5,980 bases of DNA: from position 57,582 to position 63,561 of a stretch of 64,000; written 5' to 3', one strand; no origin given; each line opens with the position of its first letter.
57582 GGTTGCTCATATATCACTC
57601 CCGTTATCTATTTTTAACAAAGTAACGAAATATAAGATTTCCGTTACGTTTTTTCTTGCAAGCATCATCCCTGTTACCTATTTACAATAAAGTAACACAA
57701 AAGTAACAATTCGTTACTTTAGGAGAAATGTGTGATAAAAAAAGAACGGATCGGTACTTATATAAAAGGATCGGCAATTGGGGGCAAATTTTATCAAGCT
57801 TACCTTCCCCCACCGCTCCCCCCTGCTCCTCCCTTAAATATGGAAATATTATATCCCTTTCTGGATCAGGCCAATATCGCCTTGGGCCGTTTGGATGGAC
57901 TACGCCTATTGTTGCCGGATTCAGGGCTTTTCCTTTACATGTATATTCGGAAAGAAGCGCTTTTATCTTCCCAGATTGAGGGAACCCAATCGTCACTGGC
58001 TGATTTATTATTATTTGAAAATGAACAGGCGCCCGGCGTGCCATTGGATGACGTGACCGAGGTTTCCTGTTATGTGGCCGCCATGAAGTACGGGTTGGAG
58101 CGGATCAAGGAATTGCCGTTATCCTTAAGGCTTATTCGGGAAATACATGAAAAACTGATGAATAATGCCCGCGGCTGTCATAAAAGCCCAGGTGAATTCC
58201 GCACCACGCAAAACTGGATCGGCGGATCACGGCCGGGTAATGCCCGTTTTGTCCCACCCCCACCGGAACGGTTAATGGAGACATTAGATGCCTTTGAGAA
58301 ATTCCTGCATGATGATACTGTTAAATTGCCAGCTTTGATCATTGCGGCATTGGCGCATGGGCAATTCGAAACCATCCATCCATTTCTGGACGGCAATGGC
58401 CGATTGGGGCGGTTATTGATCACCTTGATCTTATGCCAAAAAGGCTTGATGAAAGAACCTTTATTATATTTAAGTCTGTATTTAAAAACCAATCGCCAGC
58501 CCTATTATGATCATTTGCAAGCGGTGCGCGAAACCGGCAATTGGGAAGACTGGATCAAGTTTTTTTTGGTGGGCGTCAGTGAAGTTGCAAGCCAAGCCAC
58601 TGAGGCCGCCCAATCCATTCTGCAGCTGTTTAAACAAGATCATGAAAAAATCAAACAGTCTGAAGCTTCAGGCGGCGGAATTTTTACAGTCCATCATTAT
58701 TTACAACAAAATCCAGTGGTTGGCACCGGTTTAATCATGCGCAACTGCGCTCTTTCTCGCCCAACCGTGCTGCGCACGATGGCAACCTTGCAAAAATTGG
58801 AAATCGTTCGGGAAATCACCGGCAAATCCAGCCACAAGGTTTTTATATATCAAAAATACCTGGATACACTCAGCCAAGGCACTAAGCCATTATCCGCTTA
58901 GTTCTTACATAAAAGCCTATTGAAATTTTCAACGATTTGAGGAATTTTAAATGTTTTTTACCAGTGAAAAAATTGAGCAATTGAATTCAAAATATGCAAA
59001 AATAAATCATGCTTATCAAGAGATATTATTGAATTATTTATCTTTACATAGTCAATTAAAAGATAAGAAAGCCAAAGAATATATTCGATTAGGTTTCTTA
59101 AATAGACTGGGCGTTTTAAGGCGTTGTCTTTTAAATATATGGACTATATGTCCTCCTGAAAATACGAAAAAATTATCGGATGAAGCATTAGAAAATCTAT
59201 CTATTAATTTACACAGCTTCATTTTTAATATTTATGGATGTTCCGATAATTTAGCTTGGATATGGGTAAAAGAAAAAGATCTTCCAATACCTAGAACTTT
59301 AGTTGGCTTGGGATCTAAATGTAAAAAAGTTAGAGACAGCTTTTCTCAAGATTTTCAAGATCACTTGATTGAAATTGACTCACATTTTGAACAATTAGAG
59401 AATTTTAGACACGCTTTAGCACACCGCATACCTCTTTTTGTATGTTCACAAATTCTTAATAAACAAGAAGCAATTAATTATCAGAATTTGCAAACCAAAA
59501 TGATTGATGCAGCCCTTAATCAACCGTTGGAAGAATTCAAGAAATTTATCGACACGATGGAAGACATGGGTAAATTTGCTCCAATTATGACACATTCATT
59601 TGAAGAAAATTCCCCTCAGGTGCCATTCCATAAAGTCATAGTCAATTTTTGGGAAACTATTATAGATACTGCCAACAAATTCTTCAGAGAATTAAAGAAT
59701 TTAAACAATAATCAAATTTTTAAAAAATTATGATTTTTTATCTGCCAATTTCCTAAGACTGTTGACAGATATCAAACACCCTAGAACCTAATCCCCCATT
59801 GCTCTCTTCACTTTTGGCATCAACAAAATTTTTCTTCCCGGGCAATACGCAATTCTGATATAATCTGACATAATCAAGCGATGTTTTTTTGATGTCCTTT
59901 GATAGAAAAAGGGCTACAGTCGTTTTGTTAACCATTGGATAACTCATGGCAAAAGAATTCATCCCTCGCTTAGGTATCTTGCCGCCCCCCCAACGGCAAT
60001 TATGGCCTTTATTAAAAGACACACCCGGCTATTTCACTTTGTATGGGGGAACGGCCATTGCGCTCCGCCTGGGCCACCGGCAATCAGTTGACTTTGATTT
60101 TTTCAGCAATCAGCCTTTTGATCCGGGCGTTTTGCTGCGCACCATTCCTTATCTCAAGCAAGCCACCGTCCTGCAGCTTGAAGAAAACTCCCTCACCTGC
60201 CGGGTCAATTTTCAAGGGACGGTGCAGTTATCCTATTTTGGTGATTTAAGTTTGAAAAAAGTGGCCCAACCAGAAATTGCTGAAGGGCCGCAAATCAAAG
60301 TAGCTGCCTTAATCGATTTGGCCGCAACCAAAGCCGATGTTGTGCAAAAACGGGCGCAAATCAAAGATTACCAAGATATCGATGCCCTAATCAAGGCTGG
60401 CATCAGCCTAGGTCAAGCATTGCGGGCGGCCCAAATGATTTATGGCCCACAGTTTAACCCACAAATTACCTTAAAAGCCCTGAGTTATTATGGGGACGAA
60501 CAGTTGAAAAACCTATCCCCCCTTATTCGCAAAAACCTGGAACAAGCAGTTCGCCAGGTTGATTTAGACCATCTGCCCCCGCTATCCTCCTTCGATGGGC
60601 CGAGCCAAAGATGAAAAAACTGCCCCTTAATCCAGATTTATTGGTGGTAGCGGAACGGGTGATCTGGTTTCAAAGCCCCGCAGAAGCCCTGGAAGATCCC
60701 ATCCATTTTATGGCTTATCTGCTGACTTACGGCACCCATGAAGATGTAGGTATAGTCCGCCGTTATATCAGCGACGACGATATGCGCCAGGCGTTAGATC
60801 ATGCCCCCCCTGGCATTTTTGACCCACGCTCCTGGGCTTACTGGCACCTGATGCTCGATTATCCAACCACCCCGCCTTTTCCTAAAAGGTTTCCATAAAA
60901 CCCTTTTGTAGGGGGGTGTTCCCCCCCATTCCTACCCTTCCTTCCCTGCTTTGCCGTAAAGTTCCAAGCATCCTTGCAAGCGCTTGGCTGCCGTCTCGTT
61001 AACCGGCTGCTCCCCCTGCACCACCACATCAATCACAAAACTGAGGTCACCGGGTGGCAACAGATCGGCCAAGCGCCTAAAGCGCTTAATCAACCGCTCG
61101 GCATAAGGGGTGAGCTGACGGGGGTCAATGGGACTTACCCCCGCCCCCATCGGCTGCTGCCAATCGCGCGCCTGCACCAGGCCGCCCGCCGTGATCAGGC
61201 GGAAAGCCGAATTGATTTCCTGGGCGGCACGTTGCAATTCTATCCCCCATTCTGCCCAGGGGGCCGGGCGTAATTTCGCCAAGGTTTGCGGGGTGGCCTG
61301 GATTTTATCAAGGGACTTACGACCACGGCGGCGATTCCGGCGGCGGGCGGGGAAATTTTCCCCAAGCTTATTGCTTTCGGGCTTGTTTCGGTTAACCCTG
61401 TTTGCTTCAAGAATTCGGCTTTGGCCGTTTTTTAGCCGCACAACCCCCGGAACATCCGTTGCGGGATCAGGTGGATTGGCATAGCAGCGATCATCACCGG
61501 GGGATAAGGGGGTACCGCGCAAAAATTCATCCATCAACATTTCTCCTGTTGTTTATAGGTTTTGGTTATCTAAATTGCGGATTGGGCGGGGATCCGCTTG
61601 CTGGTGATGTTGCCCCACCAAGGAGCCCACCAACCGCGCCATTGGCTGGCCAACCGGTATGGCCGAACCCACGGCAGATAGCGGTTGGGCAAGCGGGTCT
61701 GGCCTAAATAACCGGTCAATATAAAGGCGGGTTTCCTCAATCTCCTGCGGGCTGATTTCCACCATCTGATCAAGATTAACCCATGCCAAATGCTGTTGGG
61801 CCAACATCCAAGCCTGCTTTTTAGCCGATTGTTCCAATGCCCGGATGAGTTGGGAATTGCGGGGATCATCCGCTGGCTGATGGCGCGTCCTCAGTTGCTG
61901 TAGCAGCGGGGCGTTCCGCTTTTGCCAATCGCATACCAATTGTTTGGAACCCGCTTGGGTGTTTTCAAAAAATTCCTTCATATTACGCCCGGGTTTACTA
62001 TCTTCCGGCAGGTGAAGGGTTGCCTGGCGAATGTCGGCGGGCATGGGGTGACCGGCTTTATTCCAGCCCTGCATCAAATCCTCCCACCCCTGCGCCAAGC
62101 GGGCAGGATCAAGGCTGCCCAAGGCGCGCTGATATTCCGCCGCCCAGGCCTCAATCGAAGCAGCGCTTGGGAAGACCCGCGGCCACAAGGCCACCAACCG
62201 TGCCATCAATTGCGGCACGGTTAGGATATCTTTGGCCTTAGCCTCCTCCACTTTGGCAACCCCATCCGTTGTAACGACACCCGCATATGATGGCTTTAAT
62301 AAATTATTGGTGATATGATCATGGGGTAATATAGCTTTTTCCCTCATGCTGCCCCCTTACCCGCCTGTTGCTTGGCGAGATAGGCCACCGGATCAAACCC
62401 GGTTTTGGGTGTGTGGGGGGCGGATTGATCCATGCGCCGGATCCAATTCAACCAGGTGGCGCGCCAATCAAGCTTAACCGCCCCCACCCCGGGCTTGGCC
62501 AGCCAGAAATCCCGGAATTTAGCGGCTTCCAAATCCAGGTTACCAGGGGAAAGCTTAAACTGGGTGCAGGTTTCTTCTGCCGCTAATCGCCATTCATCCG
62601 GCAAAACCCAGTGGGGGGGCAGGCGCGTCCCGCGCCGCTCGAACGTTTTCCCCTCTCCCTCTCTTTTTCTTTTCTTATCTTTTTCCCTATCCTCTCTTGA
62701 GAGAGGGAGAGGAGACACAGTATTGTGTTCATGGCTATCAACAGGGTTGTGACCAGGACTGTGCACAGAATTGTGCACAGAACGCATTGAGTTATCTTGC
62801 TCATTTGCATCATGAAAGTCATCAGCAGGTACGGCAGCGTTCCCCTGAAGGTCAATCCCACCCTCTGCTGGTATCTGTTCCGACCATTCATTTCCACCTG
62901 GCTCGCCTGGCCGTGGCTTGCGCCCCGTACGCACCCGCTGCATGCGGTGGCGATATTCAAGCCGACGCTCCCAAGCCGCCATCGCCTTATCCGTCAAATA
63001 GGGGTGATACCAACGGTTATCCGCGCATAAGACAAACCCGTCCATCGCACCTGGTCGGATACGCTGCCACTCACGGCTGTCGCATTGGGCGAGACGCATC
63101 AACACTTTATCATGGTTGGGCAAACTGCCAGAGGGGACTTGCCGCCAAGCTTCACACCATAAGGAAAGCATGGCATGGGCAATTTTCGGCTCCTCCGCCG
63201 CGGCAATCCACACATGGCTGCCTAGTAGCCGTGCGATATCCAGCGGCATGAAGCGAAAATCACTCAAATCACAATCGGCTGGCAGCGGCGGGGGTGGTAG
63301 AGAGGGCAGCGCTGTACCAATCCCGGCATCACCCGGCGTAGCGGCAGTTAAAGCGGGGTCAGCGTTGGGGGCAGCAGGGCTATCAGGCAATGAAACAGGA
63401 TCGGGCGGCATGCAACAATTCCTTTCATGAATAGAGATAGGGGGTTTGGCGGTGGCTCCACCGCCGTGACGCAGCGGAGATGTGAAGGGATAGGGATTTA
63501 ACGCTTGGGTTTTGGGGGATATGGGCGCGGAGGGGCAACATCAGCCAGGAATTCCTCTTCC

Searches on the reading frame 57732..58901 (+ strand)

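Call 54: search_protein_families(library=pfam, proteins=[window:57732-58901:+], max_evalue=0.001)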
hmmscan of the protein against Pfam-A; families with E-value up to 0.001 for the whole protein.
window:57732-58901:+ (389 aa): 3 families
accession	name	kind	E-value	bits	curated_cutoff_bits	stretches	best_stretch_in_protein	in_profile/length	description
PF13784.11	Fic_N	-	3.7e-25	88.2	26.7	1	44-123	4-82/82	Fic/DOC family N-terminal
PF02661.23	Fic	-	1e-20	74.8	24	1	129-234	1-93/93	Fic/DOC family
PF07756.17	DUF1612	-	5.8e-05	23.7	30.1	1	185-258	13-84/127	Protein of unknown function (DUF1612)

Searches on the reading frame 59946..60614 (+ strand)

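Call 76: search_protein_families(library=pfam, proteins=[window:59946-60614:+], max_evalue=0.001)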
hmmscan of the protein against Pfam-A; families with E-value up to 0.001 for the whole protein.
window:59946-60614:+ (222 aa): 1 family
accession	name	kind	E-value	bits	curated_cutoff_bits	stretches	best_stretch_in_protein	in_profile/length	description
PF08843.17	AbiEii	-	3.1e-12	47.4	22.5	1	29-167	14-186/238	Nucleotidyl transferase AbiEii toxin, Type IV TA system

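Call 91: search_protein_families(library=padloc, proteins=[window:59946-60614:+], max_evalue=0.01)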
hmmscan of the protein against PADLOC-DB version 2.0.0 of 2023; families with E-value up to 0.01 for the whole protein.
window:59946-60614:+ (222 aa): 3 families
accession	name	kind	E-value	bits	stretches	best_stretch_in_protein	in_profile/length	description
PDLC02298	AbiEii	-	1.7e-06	25.6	1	33-55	31-54/220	AbiEii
PDLC02305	AbiEii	-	4.5e-05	20.8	1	104-203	146-246/306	AbiEii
PDLC02330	AbiEii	-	0.002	15.9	0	118-157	128-167/219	AbiEii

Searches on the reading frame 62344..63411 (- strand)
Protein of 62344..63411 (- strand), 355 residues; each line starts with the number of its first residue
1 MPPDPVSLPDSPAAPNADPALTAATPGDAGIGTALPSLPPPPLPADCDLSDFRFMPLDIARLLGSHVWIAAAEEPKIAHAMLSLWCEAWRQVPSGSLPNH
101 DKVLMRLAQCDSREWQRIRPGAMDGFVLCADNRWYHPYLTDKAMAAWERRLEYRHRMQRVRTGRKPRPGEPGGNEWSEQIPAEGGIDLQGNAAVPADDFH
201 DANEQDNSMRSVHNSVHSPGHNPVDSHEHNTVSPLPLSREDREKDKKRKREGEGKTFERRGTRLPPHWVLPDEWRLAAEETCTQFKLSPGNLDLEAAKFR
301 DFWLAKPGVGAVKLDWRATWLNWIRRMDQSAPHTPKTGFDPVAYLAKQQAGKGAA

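Call 54: search_protein_families(library=pfam, proteins=[window:62344-63411:-], max_evalue=0.001)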
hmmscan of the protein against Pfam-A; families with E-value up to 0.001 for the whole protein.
window:62344-63411:- (355 aa): 1 family
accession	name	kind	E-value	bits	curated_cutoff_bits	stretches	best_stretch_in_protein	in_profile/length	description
PF07120.17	DUF1376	-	2.4e-10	41.1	30.1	1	54-141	2-83/86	Protein of unknown function (DUF1376)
